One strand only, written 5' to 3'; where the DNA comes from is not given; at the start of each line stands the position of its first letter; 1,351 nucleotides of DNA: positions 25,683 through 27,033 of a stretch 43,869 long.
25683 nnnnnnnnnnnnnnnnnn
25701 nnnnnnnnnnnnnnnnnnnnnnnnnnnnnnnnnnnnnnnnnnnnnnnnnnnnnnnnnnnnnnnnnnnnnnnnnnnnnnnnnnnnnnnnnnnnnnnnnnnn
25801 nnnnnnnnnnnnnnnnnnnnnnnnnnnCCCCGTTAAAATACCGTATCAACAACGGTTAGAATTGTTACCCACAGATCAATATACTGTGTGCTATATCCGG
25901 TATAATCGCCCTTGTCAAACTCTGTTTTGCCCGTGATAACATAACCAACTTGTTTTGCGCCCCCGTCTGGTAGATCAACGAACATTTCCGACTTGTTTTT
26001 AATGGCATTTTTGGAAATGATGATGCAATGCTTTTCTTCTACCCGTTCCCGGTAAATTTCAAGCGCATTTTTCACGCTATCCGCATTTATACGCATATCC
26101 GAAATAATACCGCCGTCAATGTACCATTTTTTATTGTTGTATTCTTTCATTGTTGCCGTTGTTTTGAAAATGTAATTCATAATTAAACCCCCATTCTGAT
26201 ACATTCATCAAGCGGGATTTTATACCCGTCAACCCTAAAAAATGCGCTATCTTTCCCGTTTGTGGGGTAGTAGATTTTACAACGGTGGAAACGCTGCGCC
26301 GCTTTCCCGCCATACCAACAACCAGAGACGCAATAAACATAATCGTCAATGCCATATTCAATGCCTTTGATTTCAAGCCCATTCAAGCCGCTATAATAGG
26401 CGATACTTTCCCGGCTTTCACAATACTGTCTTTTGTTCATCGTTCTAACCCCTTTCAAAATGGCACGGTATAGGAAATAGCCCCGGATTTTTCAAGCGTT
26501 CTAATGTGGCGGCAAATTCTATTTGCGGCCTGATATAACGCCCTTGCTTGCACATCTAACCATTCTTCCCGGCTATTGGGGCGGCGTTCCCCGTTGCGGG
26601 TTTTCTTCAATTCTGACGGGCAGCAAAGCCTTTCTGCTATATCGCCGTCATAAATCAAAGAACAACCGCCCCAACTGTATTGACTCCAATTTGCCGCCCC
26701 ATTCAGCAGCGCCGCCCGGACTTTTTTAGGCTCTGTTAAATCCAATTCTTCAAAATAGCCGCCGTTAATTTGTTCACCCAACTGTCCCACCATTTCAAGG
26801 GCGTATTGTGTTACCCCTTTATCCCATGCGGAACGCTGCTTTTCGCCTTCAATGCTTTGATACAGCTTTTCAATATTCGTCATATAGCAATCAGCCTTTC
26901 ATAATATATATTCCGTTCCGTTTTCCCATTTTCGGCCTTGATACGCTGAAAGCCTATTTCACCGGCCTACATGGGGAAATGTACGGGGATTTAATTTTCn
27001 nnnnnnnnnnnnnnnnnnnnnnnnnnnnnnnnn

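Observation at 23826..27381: terS and terL are separated by a 3.5-kb insertion carrying two autonomous transcription units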

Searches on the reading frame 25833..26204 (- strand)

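Call 3: search_protein_families(library=pfam, proteins=[window:25833-26204:-], max_evalue=0.01)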
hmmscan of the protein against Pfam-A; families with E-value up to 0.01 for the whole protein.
window:25833-26204:- (123 aa): 0 families

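Call 4: search_protein_families(library=phrogs, proteins=[window:25833-26204:-], max_evalue=0.01)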
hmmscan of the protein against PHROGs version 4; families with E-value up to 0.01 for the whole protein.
window:25833-26204:- (123 aa): 0 families

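Call 31: search_protein_families(library=pfam, proteins=[window:25833-26180:-], max_evalue=0.05)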
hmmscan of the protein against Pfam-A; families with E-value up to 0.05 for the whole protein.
window:25833-26180:- (115 aa): 1 family
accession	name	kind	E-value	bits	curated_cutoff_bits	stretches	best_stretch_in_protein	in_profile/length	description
PF18078.7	Thioredoxin_11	-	0.04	14.5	22.9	0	9-54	54-99/126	Thioredoxin-like SNTX domain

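Call 75: search_protein_families(library=padloc, proteins=[window:25833-26180:-], max_evalue=0.01)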
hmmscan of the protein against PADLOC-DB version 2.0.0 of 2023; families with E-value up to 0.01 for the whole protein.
window:25833-26180:- (115 aa): 0 families

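Call 76: search_protein_families(library=ncbifam, proteins=[window:25833-26180:-], max_evalue=0.01)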
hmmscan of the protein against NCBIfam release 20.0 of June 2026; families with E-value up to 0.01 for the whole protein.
window:25833-26180:- (115 aa): 0 families

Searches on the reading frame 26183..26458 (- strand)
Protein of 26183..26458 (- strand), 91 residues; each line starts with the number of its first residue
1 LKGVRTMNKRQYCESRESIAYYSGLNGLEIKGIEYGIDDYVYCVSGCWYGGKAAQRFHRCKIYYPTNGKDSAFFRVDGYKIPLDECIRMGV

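Call 3: search_protein_families(library=pfam, proteins=[window:26183-26458:-], max_evalue=0.01)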
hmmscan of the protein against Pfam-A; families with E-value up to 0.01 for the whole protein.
window:26183-26458:- (91 aa): 0 families

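Call 4: search_protein_families(library=phrogs, proteins=[window:26183-26458:-], max_evalue=0.01)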
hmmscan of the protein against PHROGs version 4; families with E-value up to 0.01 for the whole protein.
window:26183-26458:- (91 aa): 1 family
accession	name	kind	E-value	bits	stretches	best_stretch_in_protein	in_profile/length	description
phrog_17101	-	unknown function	7.6e-11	42.8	1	19-89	7-72/72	-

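Call 75: search_protein_families(library=padloc, proteins=[window:26183-26458:-], max_evalue=0.01)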
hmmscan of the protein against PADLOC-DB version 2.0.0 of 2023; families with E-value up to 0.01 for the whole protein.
window:26183-26458:- (91 aa): 0 families

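Call 76: search_protein_families(library=ncbifam, proteins=[window:26183-26458:-], max_evalue=0.01)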
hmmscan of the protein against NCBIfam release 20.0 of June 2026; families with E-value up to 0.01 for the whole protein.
window:26183-26458:- (91 aa): 0 families

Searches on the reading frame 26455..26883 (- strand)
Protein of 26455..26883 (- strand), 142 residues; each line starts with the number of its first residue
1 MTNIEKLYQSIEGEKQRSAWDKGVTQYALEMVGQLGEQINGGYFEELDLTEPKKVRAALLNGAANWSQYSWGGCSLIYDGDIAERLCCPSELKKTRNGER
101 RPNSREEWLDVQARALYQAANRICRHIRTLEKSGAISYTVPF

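Call 3: search_protein_families(library=pfam, proteins=[window:26455-26883:-], max_evalue=0.01)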
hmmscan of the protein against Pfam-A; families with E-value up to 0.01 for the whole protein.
window:26455-26883:- (142 aa): 0 families

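Call 4: search_protein_families(library=phrogs, proteins=[window:26455-26883:-], max_evalue=0.01)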
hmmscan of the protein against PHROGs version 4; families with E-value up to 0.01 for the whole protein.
window:26455-26883:- (142 aa): 0 families

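Call 31: search_protein_families(library=pfam, proteins=[window:26455-26883:-], max_evalue=0.05)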
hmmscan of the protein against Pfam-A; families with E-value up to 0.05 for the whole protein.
window:26455-26883:- (142 aa): 0 families

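Call 61: find_homologous_proteins(query=window:26455-26883:-, max_evalue=0.001)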
Query window:26455-26883:- (142 aa): 6075 proteins with E <= 0.001 among 6101 candidates; the best 120 are listed.
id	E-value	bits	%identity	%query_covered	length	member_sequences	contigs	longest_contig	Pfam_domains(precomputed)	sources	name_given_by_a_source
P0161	5.6e-88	310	96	100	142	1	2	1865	-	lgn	-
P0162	9.0e-88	309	97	100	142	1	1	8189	-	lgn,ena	-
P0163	1.1e-87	309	97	100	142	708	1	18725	-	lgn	-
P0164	1.6e-87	309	96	100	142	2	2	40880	-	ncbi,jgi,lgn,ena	jgi:hypothetical protein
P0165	6.1e-87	307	96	100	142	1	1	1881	-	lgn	-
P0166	6.6e-87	307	96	100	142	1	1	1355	-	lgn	-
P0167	8.7e-87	306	96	100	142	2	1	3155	-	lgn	-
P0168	8.7e-87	306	95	100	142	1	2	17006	-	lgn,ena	-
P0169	1.1e-86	306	95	100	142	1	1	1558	-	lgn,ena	-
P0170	1.6e-86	305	95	100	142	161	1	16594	-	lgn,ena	-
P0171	4.9e-86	304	96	100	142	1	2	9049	-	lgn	-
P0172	1.4e-85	302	95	100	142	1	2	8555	-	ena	-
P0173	1.5e-85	302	95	100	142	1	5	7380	-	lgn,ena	-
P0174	2.3e-85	302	94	100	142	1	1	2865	-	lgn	-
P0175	3.7e-85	301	92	100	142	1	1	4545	-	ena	-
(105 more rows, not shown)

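Call 70: search_protein_representatives(protein=window:26455-26883:-)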
Query: 142 residues. Proteins with E-value up to 0.001 (for the whole library): 1116; up to 1e-10: 818; up to 1e-30: 135. The best 150 are listed.
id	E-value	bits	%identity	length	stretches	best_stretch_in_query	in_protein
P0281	1.8e-51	190.1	67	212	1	4-130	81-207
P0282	1.0e-46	174.7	63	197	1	4-127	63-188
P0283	1.7e-46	173.9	63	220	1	5-130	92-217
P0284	8.1e-46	171.7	65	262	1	10-128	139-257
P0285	2.0e-45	170.4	61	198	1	5-127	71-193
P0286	4.7e-45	169.3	62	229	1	4-132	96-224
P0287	2.1e-44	167.2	59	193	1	4-134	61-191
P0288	2.6e-44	166.9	65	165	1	4-128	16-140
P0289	5.6e-44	165.8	66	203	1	2-130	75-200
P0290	8.2e-44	165.2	63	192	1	4-131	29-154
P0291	2.0e-43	164.0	64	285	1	9-129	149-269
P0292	2.4e-43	163.7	61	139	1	4-127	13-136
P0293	2.7e-42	160.3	67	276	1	14-129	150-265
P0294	4.5e-42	159.6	57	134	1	4-134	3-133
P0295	5.0e-42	159.5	65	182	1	16-124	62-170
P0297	8.1e-42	158.8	68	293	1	14-128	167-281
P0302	7.8e-41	155.6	62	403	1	9-127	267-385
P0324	1.8e-38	147.9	61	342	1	13-129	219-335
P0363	1.3e-34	135.4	54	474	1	9-125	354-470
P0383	4.6e-33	130.4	52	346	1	5-134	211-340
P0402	2.9e-31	124.6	51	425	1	6-127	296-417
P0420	1.7e-30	122.1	49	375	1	4-122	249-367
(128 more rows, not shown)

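Call 71: search_protein_families(library=pfam, proteins=[P0302, P0363, P0402, P0420, P0383, P0324, P0291, P0297, P0284, P0281], max_evalue=0.001)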
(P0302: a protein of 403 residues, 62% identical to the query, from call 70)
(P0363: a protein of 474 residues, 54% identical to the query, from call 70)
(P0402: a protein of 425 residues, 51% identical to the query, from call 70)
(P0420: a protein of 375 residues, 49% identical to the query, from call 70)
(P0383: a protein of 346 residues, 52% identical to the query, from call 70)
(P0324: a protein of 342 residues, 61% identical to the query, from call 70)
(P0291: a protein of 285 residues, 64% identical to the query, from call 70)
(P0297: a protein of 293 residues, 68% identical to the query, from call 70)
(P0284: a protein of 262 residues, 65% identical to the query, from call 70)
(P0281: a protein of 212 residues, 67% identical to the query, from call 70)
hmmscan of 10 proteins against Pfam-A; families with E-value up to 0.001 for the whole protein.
P0302 (403 aa): 0 families

P0363 (474 aa): 0 families

P0402 (425 aa): 0 families

P0420 (375 aa): 0 families

P0383 (346 aa): 0 families

P0324 (342 aa): 0 families

P0291 (285 aa): 1 family
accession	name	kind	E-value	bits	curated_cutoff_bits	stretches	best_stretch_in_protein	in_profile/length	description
PF12960.12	DUF3849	-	5.1e-05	23.7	25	1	15-109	31-117/123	Protein of unknown function (DUF3849)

P0297 (293 aa): 1 family
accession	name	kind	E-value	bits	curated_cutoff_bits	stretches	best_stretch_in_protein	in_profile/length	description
PF12960.12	DUF3849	-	1.4e-06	28.7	25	1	12-122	11-119/123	Protein of unknown function (DUF3849)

P0284 (262 aa): 1 family
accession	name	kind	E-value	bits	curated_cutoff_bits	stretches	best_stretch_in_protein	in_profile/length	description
PF12960.12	DUF3849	-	7e-09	36.2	25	1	29-86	47-104/123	Protein of unknown function (DUF3849)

P0281 (212 aa): 0 families

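Call 75: search_protein_families(library=padloc, proteins=[window:26455-26883:-], max_evalue=0.01)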
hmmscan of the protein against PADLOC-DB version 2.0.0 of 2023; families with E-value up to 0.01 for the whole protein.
window:26455-26883:- (142 aa): 0 families

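Call 76: search_protein_families(library=ncbifam, proteins=[window:26455-26883:-], max_evalue=0.01)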
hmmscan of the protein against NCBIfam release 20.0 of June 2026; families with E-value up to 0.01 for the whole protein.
window:26455-26883:- (142 aa): 0 families

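Call 85: predict_structure(alignment_id=A2)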
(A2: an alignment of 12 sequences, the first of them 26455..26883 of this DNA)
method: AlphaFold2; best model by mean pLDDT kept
length: 142 residues; sequences in the alignment: 12
mean_pLDDT: 40.0   pTM: 0.30
mean pLDDT of the five models: 40.0, 38.9, 37.5, 37.4, 35.8
residues with pLDDT >= 90: 0; 70-90: 0; 50-70: 23; < 50: 119
segments of 3 or more residues with pLDDT < 50: 1-29, 31-33, 35-102, 104-109, 135-142
pLDDT, mean of each block of 10 residues (from residue 1): 33 36 43 45 36 39 33 28 34 37 49 52 52 45 31
secondary structure, 60 per line:
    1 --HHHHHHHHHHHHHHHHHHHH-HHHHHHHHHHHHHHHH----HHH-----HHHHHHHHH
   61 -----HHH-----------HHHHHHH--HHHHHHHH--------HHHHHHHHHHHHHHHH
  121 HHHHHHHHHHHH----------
elements in order: H3-22 H24-39 H52-60 H80-86 H89-96 H105-132
